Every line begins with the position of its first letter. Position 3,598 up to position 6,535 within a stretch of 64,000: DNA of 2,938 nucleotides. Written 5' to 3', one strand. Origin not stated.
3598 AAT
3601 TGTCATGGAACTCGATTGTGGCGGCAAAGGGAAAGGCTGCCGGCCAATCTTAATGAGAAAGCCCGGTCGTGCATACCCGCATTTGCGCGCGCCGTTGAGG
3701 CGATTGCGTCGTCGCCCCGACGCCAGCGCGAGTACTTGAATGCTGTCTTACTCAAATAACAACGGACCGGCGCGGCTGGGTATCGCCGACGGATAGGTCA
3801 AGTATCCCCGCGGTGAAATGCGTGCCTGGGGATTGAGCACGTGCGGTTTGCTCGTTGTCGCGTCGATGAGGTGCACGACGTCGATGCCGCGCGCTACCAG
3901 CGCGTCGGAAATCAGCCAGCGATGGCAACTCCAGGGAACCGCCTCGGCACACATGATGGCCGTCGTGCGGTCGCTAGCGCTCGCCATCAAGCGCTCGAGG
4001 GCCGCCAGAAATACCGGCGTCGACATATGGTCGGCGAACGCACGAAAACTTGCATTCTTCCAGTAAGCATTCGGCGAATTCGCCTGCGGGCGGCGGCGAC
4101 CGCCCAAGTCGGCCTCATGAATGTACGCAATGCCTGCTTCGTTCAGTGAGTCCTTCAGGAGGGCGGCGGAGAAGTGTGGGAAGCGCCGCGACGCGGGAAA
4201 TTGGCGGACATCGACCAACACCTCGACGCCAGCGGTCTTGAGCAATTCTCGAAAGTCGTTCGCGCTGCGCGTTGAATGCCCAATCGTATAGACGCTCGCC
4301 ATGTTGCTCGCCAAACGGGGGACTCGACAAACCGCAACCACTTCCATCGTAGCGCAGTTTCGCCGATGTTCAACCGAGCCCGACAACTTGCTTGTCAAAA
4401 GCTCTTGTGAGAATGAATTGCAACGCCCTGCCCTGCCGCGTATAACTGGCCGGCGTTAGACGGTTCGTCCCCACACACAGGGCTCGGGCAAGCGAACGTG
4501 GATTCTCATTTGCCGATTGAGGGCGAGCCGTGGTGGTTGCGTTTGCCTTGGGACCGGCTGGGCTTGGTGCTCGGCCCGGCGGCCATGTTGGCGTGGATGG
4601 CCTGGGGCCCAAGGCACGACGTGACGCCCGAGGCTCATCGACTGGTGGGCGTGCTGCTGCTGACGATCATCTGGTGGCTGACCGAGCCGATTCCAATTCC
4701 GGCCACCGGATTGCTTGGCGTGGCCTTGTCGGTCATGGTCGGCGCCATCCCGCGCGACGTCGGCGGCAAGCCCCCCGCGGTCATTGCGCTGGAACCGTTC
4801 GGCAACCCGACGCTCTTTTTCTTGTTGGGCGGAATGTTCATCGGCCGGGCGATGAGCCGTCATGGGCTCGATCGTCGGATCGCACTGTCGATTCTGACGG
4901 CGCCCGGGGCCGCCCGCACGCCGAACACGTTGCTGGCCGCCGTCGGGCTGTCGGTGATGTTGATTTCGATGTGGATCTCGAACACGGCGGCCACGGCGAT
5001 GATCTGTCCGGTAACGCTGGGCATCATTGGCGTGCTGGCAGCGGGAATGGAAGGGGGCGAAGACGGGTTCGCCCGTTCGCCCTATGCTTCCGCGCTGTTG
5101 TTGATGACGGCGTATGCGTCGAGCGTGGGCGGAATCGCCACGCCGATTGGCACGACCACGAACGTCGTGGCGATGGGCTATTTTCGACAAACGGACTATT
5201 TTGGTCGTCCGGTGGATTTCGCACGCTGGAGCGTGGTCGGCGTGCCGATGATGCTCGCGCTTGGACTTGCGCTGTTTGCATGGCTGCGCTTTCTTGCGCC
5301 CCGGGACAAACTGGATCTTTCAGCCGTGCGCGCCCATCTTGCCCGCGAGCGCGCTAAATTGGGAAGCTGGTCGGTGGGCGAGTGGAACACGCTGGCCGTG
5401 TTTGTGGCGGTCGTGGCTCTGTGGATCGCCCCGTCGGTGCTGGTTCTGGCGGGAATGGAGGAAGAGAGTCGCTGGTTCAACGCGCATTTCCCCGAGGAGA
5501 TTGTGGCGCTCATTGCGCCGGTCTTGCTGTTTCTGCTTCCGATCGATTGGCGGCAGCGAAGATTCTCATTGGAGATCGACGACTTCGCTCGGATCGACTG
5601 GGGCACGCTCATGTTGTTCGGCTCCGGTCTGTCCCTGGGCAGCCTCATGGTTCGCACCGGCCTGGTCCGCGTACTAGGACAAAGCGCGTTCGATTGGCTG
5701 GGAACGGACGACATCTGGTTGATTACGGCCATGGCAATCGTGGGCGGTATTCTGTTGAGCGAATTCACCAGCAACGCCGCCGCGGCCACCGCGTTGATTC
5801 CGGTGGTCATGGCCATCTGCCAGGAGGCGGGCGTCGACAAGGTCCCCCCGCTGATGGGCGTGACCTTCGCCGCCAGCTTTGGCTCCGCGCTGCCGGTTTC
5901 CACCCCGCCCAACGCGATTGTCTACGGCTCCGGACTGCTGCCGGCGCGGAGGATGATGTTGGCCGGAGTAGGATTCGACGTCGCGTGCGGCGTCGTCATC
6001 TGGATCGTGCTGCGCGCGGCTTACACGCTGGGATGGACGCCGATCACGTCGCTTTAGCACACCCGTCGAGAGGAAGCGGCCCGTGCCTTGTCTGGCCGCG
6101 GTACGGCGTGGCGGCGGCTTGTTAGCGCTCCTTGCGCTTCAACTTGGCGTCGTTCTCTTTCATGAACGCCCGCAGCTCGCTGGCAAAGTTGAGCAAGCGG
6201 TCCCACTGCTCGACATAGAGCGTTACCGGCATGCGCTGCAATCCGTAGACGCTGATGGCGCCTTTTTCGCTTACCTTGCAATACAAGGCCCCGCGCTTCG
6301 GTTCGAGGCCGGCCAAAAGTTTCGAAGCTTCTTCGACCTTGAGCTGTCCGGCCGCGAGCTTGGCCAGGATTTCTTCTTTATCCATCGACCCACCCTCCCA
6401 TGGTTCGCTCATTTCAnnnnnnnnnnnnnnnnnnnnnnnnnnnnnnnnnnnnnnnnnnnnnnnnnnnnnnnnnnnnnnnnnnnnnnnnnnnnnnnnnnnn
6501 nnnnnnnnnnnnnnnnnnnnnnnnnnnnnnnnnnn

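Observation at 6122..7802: Orphan divergent diadenylate-cyclase-like (DAC) domain protein with an unrecognised ~300-aa N-terminal region, followed by a SHOCT-like small protein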

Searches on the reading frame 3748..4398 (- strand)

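Call 86: search_protein_families(library=pfam, proteins=[window:3748-4398:-], max_evalue=0.001)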
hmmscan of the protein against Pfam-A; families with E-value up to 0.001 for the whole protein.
window:3748-4398:- (216 aa): 1 family
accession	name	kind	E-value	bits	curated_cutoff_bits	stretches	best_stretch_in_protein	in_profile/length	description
PF04343.18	DUF488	-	1.1e-29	104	22.2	1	47-167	3-121/121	Domain of unknown function DUF488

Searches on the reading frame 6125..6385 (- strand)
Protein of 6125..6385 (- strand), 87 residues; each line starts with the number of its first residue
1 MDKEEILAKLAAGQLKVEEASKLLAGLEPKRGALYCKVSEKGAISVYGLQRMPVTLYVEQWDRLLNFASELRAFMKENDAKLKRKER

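Call 3: search_protein_families(library=pfam, proteins=[window:6125-6385:-], max_evalue=10)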
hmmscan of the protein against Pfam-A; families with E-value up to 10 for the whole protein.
seq(87 aa): 1 family
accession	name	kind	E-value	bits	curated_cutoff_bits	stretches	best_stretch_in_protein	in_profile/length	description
PF22746.1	SHOCT-like_DUF2089-C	-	0.00041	20.3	27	1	3-31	3-31/32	SHOCT-like domain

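Call 4: search_protein_families(library=ncbifam, proteins=[window:6125-6385:-], max_evalue=10)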
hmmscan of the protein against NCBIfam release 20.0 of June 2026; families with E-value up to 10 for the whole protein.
seq(87 aa): 0 families

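Call 61: find_homologous_proteins(query=window:6125-6385:-)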
Query seq(87 aa) (87 aa): 2167 proteins with E <= 0.001 among 2168 candidates; the best 120 are listed.
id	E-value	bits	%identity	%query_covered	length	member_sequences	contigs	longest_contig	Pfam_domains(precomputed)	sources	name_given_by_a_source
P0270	5.2e-48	178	100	100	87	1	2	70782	-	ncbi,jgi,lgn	jgi:hypothetical protein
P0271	2.8e-42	159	92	98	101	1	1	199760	-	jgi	jgi:hypothetical protein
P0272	5.0e-42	159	90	100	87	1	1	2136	-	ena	-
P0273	2.6e-41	156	88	100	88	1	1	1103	-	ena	-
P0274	3.5e-41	156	91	98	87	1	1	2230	-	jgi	jgi:hypothetical protein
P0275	3.6e-41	156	88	98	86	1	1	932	-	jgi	-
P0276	3.8e-41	156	89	100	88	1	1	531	-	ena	-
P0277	1.8e-40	154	90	98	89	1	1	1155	-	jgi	jgi:hypothetical protein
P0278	1.8e-40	154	90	98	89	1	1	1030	-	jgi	jgi:hypothetical protein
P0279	2.0e-40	154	86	100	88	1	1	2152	-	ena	-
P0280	3.0e-40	153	86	100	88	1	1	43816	-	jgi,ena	jgi:hypothetical protein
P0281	3.5e-40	153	86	100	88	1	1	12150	-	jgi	jgi:hypothetical protein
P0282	3.6e-40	153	85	100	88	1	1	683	-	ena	-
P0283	1.1e-39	151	84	100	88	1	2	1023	-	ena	-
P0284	1.5e-39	151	85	100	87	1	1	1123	-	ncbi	-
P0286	3.4e-39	150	84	99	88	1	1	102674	-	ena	-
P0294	1.5e-38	148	80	100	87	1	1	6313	-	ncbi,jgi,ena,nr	ncbi:MAG TPA: hypothetical protein VKB78_01875 [Pirellulales bacterium]|nr:hypothetical protein [Pir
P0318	6.6e-38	146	82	100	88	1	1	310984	-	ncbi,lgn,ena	-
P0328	1.1e-37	145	79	99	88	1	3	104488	-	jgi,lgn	-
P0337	1.6e-37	144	80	99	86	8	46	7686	-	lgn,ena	-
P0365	6.1e-37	142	79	99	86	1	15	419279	-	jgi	jgi:hypothetical protein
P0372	8.5e-37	142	81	98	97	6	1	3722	-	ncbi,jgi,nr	ncbi:MAG TPA: hypothetical protein VHY20_06055 [Pirellulales bacterium]|jgi:hypothetical protein|nr:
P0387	1.3e-36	141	78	100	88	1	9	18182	-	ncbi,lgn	ncbi:MAG TPA: hypothetical protein VF306_03390 [Pirellulales bacterium]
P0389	1.4e-36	141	79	99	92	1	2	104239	-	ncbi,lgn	ncbi:MAG: hypothetical protein AB7O62_05020 [Pirellulales bacterium]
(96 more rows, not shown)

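Call 62: find_encoding_contigs(protein=P0365, flank=4000, max_places=4)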
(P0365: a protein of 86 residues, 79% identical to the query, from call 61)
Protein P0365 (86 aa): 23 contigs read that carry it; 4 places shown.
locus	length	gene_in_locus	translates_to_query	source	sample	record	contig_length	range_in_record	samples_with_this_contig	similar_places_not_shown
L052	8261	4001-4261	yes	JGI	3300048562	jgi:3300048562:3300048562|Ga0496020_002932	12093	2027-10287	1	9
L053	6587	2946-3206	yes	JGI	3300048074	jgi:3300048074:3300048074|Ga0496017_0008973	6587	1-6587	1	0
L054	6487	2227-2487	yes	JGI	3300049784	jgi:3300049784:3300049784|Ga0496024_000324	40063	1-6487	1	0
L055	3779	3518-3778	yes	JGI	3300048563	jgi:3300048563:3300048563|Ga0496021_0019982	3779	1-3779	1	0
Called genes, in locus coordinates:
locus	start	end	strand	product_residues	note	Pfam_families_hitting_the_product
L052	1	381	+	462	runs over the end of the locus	PF07394:DUF1501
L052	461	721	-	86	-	-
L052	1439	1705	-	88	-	-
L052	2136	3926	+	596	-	PF00270:DEAD, PF00271:Helicase_C, PF16124:RecQ_Zn_bind (weak)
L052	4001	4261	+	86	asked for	-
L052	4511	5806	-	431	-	PF00890:FAD_binding_2, PF01134:GIDA (faint), PF01266:DAO, PF03486:HI0933_like, PF07992:Pyr_redox_2, PF12831:FAD_oxidored, PF13450:NAD_binding_8, PF22780:HI0933_like_1st, +1 more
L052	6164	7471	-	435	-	PF00483:NTP_transferase, PF12804:NTP_transf_3 (faint), PF24894:Hexapep_GlmU (weak), PF25084:LbH_EIF2B, PF25087:GMPPB_C (weak), PF25247:LbH_GLGC, PF00132:Hexapep (faint)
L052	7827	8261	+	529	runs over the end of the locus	PF00474:SSF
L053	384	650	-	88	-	-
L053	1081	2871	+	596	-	PF00270:DEAD, PF00271:Helicase_C, PF16124:RecQ_Zn_bind (weak)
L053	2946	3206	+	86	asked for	-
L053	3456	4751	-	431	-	PF00890:FAD_binding_2, PF01134:GIDA (faint), PF01266:DAO, PF03486:HI0933_like, PF07992:Pyr_redox_2, PF12831:FAD_oxidored, PF13450:NAD_binding_8, PF22780:HI0933_like_1st, +1 more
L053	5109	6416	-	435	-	PF00483:NTP_transferase, PF12804:NTP_transf_3 (faint), PF24894:Hexapep_GlmU (weak), PF25084:LbH_EIF2B, PF25087:GMPPB_C (weak), PF25247:LbH_GLGC, PF00132:Hexapep (faint)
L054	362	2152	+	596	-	PF00270:DEAD, PF00271:Helicase_C, PF16124:RecQ_Zn_bind (weak)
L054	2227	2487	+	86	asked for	-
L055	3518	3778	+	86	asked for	?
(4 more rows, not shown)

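Call 63: find_encoding_contigs(protein=P0318, flank=4000, max_places=3)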
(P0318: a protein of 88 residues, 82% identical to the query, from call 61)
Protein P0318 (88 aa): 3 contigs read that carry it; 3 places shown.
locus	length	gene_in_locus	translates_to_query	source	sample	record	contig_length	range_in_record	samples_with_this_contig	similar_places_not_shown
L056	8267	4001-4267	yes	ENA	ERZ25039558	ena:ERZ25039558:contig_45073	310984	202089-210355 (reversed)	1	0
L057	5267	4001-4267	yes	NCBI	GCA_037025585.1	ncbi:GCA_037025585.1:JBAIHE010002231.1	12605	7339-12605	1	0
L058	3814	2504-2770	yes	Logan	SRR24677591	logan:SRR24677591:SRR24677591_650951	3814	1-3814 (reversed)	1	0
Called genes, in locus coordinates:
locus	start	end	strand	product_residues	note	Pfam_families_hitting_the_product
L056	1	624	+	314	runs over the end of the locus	PF08206:OB_RNB, PF17876:CSD2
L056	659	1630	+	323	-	PF00773:RNB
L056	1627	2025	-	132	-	-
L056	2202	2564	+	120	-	PF14237:GYF_2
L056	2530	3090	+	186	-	-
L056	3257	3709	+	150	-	PF01797:Y1_Tnp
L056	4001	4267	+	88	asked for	-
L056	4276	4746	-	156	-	PF00359:PTS_EIIA_2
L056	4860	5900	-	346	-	PF01641:SelR, PF01625:PMSR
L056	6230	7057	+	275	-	PF23198:PDE8A_N (weak), PF00072:Response_reg, PF00486:Trans_reg_C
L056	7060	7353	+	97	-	-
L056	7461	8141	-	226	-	-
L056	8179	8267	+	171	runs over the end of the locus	PF00512:HisKA, PF02518:HATPase_c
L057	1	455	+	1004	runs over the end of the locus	PF23500:DUF7133, PF00034:Cytochrom_C (faint), PF13442:Cytochrome_CBB3 (faint)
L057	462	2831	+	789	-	PF08206:OB_RNB, PF17876:CSD2, PF00773:RNB, PF00575:S1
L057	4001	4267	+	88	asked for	-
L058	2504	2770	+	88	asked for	-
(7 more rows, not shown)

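Call 64: find_encoding_contigs(protein=P0389, flank=4000, max_places=3)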
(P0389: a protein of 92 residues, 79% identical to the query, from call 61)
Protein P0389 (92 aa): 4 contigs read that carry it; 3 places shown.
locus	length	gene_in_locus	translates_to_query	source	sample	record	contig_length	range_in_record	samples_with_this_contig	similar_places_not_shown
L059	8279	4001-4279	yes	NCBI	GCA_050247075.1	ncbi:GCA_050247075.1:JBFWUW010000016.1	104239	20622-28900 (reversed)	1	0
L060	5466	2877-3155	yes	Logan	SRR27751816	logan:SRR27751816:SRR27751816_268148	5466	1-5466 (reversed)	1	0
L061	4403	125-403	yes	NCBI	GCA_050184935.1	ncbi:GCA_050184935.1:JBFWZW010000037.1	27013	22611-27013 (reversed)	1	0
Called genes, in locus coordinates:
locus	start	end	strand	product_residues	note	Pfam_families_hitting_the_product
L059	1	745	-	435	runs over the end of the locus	PF01011:PQQ (faint), PF13570:Beta-prop_ACSF4 (faint), PF25293:Beta-prop_EMC1_N (faint), PF13360:PQQ_2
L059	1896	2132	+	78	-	-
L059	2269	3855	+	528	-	PF00171:Aldedh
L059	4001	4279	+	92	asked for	-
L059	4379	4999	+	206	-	PF00578:AhpC-TSA, PF08534:Redoxin, PF13905:Thioredoxin_8 (weak), PF20029:DUF6436 (weak)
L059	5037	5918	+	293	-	PF18306:LDcluster4, PF03641:Lysine_decarbox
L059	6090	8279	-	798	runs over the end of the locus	PF00884:Sulfatase, PF01663:Phosphodiest (faint), PF16347:SGSH_C (weak)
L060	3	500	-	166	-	?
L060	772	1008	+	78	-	-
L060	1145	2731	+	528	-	PF00171:Aldedh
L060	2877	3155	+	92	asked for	-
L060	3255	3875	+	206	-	PF00578:AhpC-TSA, PF08534:Redoxin, PF13905:Thioredoxin_8 (weak), PF20029:DUF6436 (weak)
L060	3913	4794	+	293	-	PF18306:LDcluster4, PF03641:Lysine_decarbox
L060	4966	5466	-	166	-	?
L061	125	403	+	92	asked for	-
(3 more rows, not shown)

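Call 74: search_protein_families(library=padloc, proteins=[window:6125-6385:-], max_evalue=0.01)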
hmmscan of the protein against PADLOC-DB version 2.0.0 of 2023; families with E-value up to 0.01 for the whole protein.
seq(87 aa): 0 families

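Call 84: search_protein_families(library=phrogs, proteins=[window:6125-6385:-], max_evalue=0.1)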
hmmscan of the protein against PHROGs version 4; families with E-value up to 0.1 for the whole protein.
seq(87 aa): 0 families

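Call 88: search_protein_families(library=pfam, proteins=[P0270, P0294, P0318, P0365, P0389, P0372, P0387, P0337, P0328, P0286], max_evalue=0.1)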
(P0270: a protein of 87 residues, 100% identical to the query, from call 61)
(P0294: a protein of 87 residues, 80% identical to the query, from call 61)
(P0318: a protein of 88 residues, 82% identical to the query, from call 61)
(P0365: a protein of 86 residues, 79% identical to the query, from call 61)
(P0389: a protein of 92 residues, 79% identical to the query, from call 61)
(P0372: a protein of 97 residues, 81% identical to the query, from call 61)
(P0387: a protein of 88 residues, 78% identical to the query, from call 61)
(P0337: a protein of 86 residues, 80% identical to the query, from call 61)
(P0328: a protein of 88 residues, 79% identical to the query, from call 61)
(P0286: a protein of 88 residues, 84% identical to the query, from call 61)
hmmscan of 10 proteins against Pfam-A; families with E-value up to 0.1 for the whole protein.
P0270 (87 aa): 1 family
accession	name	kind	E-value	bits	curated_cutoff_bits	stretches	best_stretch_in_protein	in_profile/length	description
PF22746.1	SHOCT-like_DUF2089-C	-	0.00041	20.3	27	1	3-31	3-31/32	SHOCT-like domain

P0294 (87 aa): 1 family
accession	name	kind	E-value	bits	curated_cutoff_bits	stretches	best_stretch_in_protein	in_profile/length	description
PF22746.1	SHOCT-like_DUF2089-C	-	0.07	13.2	27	0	5-30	5-30/32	SHOCT-like domain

P0318 (88 aa): 0 families

P0365 (86 aa): 1 family
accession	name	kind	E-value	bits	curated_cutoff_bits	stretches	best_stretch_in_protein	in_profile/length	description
PF22746.1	SHOCT-like_DUF2089-C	-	9.4e-05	22.3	27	1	4-31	4-31/32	SHOCT-like domain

P0389 (92 aa): 1 family
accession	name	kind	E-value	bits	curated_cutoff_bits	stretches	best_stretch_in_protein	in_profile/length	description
PF22746.1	SHOCT-like_DUF2089-C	-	0.0032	17.5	27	1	3-32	3-32/32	SHOCT-like domain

P0372 (97 aa): 1 family
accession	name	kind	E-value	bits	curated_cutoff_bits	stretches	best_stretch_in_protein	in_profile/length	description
PF22746.1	SHOCT-like_DUF2089-C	-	0.022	14.8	27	1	13-36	3-26/32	SHOCT-like domain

P0387 (88 aa): 1 family
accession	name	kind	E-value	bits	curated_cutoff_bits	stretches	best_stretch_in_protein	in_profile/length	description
PF22746.1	SHOCT-like_DUF2089-C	-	0.0086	16.1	27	1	4-31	4-31/32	SHOCT-like domain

P0337 (86 aa): 1 family
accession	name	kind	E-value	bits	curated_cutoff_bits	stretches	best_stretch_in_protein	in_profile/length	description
PF22746.1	SHOCT-like_DUF2089-C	-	0.00085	19.3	27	1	4-31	4-31/32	SHOCT-like domain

P0328 (88 aa): 1 family
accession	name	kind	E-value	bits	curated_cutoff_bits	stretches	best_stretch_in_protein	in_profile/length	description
PF22746.1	SHOCT-like_DUF2089-C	-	0.0035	17.4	27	1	5-31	5-31/32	SHOCT-like domain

P0286 (88 aa): 1 family
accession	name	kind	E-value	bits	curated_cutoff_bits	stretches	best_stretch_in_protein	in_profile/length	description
PF22746.1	SHOCT-like_DUF2089-C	-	0.0049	16.9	27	1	4-31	4-31/32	SHOCT-like domain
